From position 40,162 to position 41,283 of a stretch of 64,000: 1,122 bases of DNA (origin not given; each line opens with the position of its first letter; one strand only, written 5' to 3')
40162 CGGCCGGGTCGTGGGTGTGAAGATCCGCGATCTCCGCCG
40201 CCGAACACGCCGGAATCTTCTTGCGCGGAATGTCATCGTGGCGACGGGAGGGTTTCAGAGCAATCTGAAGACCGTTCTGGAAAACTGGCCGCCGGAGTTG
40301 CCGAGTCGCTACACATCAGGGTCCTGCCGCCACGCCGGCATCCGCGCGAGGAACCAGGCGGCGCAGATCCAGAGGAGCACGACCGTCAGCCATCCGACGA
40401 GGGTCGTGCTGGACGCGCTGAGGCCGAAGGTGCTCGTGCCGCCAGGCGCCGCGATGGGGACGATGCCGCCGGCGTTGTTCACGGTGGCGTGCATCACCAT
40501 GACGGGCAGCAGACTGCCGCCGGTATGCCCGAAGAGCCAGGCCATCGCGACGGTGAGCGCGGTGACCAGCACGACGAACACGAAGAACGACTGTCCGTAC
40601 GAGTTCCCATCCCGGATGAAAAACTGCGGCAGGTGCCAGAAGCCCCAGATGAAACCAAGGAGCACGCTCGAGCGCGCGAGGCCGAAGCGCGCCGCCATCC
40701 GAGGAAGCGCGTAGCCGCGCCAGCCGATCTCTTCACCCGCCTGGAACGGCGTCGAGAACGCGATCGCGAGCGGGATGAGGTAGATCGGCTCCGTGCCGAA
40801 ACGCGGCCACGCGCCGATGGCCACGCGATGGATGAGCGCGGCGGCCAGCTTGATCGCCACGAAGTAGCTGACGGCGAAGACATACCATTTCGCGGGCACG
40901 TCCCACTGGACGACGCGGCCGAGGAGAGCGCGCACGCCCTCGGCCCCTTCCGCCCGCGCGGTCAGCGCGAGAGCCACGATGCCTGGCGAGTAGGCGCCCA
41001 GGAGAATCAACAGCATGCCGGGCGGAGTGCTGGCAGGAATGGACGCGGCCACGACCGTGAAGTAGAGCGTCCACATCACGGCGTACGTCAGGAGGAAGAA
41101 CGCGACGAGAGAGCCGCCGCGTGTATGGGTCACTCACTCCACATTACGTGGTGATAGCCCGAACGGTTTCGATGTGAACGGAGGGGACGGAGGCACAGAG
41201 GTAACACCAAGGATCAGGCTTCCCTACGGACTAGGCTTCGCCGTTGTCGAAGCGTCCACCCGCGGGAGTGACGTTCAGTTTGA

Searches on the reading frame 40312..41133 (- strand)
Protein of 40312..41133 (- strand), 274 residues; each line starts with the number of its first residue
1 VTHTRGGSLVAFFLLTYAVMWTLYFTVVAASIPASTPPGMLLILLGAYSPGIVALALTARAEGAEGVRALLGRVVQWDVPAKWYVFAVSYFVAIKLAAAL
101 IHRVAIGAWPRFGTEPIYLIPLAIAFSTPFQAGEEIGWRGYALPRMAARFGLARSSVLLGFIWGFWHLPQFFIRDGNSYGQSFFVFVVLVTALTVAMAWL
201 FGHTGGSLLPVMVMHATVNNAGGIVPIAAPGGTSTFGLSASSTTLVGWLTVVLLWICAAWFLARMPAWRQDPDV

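Call 63: search_protein_families(library=pfam, proteins=[window:40312-41133:-], max_evalue=0.1)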
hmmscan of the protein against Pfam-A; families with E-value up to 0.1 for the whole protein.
window:40312-41133:- (274 aa): 1 family
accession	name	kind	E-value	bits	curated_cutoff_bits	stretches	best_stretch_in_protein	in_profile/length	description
PF02517.21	Rce1-like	-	1.7e-14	54.3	22.4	1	122-219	9-91/93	Type II CAAX prenyl endopeptidase Rce1-like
